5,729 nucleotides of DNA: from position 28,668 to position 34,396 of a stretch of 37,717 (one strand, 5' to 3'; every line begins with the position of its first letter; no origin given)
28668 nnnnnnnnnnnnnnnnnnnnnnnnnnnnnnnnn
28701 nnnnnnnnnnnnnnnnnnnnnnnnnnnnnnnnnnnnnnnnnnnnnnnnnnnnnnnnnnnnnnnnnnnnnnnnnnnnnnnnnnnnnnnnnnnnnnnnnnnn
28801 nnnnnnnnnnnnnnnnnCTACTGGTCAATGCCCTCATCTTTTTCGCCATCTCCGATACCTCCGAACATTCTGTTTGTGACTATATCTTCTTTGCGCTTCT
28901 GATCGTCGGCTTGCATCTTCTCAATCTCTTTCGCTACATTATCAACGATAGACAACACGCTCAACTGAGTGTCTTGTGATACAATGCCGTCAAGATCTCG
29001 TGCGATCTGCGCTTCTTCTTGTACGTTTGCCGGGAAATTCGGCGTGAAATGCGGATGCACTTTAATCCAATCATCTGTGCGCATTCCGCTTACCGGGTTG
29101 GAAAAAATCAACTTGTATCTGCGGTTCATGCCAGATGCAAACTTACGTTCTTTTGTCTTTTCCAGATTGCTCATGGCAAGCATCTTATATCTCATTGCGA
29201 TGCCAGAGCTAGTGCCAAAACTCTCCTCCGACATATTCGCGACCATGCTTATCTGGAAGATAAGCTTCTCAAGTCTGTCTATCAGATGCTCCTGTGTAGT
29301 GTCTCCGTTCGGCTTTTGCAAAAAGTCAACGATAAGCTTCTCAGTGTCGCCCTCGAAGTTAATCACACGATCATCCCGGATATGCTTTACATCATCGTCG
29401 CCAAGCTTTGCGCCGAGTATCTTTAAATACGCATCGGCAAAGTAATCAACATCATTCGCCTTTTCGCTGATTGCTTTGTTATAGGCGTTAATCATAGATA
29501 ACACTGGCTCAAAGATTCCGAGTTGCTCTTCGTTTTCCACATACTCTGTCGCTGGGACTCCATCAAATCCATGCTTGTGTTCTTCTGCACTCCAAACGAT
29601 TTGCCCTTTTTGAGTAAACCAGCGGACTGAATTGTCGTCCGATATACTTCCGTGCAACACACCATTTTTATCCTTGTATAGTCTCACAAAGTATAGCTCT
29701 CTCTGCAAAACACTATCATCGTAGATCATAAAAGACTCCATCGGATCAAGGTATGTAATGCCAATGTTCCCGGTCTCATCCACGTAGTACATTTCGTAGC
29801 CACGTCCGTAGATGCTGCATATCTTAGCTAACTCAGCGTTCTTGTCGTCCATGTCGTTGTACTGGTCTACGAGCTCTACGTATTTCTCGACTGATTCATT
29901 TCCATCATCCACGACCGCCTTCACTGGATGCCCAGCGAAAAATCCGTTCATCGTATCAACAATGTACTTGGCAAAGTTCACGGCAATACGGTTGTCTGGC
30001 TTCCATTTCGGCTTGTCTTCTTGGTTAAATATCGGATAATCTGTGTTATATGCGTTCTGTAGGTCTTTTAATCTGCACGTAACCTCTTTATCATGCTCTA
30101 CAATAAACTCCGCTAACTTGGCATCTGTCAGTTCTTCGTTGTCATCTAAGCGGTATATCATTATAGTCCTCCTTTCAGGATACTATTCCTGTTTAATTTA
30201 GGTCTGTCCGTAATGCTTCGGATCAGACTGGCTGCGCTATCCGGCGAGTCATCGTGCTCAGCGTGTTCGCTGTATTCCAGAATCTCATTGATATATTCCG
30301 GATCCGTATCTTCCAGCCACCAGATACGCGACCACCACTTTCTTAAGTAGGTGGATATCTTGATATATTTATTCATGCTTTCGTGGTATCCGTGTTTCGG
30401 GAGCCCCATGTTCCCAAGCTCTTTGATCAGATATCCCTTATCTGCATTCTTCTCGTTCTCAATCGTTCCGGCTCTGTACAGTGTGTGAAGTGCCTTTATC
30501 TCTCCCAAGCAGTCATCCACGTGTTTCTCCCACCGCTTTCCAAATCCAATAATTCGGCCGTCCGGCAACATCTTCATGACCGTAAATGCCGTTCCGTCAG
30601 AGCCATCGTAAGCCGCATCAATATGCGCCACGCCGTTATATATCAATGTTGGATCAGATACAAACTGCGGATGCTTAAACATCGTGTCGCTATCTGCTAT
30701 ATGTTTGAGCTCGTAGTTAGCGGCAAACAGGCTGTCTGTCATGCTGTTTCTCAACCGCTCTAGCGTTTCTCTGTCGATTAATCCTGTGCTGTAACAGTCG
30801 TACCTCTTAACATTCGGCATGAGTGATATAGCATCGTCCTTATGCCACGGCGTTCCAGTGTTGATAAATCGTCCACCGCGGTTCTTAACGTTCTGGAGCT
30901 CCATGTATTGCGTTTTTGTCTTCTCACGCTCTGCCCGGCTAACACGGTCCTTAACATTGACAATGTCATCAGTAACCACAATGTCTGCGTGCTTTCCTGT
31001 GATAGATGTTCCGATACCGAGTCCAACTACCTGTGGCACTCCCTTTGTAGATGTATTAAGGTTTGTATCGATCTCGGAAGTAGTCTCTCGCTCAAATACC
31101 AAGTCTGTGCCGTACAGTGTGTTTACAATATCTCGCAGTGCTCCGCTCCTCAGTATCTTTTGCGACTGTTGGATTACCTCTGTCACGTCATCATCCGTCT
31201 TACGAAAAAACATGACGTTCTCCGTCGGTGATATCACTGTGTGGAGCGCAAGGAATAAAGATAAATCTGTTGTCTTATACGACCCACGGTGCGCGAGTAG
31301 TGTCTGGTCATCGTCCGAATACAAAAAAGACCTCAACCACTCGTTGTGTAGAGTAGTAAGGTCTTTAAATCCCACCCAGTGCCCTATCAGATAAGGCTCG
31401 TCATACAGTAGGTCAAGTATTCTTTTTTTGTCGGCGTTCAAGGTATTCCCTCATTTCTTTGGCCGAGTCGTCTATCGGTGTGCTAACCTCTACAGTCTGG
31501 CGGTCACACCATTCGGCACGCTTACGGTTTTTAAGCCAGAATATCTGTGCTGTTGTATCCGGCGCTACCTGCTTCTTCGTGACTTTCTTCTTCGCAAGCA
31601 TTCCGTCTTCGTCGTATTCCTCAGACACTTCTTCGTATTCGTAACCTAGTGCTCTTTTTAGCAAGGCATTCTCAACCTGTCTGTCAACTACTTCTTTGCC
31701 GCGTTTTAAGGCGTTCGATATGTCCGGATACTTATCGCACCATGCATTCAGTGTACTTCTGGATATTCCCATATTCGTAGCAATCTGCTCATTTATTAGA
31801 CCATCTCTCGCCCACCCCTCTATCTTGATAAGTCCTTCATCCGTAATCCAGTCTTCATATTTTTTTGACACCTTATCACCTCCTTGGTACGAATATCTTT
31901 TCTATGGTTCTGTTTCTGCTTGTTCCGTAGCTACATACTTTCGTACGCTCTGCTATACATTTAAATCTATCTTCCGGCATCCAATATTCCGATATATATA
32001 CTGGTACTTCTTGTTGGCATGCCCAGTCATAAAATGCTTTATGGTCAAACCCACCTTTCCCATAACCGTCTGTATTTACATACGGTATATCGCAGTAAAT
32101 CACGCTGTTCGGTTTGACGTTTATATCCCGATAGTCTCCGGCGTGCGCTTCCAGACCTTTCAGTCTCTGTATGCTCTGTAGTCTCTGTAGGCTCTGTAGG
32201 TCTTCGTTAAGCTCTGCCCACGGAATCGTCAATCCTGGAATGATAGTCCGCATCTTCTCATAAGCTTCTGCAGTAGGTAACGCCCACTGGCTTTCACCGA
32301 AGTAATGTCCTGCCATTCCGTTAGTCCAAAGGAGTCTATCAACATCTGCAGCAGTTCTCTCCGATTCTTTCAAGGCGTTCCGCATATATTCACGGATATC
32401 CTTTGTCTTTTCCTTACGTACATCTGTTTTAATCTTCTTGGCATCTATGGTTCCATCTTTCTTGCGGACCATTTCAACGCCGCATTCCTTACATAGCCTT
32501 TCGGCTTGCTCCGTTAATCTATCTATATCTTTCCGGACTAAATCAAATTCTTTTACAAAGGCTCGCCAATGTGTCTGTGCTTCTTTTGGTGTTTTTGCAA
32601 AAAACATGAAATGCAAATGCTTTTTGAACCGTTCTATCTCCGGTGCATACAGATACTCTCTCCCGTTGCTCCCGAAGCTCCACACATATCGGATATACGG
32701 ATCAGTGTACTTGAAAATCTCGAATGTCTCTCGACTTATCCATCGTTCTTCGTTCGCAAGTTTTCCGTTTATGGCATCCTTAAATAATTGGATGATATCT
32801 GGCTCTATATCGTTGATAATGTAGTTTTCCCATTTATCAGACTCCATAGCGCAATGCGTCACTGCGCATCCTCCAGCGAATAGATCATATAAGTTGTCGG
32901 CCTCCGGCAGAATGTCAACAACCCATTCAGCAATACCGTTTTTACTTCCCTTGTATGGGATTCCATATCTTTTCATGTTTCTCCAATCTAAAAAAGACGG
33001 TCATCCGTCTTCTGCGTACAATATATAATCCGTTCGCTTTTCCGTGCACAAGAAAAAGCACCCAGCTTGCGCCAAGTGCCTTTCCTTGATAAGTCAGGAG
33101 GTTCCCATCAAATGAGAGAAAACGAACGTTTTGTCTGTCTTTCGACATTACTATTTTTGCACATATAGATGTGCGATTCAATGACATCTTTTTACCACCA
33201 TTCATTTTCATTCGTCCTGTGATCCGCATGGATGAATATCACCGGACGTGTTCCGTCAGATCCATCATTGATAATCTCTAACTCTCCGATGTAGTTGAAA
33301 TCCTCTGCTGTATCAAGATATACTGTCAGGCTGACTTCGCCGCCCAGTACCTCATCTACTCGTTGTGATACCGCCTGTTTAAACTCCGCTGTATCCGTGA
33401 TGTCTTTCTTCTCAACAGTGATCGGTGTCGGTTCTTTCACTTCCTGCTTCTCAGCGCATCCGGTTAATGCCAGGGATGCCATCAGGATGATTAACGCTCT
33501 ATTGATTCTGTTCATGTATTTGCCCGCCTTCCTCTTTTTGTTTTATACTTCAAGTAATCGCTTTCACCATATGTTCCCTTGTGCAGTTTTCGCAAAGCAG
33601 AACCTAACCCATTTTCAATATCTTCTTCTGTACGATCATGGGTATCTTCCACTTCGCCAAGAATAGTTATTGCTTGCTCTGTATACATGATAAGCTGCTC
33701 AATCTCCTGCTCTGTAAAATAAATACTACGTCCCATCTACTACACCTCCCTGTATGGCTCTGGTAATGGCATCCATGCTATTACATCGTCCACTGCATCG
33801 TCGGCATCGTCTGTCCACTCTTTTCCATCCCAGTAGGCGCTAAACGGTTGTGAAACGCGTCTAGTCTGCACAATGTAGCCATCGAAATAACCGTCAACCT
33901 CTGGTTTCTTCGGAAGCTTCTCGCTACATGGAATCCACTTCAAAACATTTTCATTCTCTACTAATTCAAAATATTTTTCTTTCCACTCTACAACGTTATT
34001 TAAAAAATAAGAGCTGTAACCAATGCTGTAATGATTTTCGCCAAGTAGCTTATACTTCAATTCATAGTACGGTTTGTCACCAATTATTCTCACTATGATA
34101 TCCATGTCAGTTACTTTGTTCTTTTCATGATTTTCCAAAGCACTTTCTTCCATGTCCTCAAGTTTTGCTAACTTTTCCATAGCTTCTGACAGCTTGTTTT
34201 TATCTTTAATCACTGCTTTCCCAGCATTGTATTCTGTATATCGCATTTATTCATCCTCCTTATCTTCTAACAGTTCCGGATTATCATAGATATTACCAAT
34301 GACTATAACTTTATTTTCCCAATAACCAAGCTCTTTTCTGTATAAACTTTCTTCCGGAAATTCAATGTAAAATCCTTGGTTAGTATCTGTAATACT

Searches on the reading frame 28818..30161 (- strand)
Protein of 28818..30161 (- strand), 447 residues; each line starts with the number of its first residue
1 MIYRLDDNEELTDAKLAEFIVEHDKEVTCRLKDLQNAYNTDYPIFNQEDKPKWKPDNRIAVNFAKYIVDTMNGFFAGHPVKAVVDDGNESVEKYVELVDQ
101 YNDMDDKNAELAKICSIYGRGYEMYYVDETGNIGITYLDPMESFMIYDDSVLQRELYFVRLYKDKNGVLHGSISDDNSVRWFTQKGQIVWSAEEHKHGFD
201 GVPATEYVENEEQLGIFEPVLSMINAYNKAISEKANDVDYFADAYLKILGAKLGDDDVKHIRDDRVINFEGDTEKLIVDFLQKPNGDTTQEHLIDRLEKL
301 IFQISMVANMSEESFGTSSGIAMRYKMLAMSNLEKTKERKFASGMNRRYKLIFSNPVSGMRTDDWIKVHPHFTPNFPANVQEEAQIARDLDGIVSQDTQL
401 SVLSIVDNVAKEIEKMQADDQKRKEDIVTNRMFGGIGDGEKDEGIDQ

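Call 5: search_protein_families(library=pfam, proteins=[window:28818-30161:-], max_evalue=0.01)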
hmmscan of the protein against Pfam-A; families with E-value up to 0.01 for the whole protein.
window:28818-30161:- (447 aa): 1 family
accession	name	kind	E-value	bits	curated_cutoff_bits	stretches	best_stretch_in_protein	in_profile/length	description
PF05133.19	SPP1_portal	-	9.1e-124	414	25.5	1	19-425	3-415/416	Phage portal protein, SPP1 Gp6-like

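Call 6: search_protein_families(library=phrogs, proteins=[window:28818-30161:-], max_evalue=0.001)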
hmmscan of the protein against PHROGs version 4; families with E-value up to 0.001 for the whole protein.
window:28818-30161:- (447 aa): 8 families
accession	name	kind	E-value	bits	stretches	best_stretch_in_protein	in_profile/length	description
phrog_64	-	head and packaging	1.8e-123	413.9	1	8-426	70-501/547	portal protein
phrog_9064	-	head and packaging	1.7e-31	110.6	1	216-426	3-215/228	portal protein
phrog_8065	-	unknown function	4.9e-20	73.3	1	14-130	43-159/165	-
phrog_8418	-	head and packaging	6e-20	72.8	1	323-428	1-109/136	portal protein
phrog_104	-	head and packaging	2.6e-10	40.6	1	100-322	127-369/550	portal protein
phrog_38065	-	head and packaging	3.7e-06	28.3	1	14-82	25-94/106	portal protein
phrog_533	-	head and packaging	1.7e-05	24.6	1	19-163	23-170/495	portal protein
phrog_36559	-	unknown function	9.7e-05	23.4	1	364-420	14-70/87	-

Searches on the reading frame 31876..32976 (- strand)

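Call 80: search_protein_families(library=pfam, proteins=[window:31876-32976:-], max_evalue=0.001)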
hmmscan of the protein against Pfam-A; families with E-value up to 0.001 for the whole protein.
window:31876-32976:- (366 aa): 1 family
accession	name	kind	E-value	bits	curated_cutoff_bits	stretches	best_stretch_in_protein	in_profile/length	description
PF02086.21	MethyltransfD12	-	9.1e-15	55.5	22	1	8-75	1-65/253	D12 class N6 adenine-specific DNA methyltransferase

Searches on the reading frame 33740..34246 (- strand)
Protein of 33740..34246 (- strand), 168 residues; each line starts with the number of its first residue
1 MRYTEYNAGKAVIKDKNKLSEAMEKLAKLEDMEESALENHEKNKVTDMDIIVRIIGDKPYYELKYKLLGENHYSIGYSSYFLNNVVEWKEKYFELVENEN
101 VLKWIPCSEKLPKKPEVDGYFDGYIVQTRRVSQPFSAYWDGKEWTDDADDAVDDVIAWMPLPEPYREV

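Call 80: search_protein_families(library=pfam, proteins=[window:33740-34246:-], max_evalue=0.001)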
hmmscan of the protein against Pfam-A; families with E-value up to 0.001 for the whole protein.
window:33740-34246:- (168 aa): 1 family
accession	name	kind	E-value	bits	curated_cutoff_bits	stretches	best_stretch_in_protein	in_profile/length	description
PF04448.17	DUF551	-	3e-07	31.6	22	1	103-164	1-66/68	Protein of unknown function (DUF551)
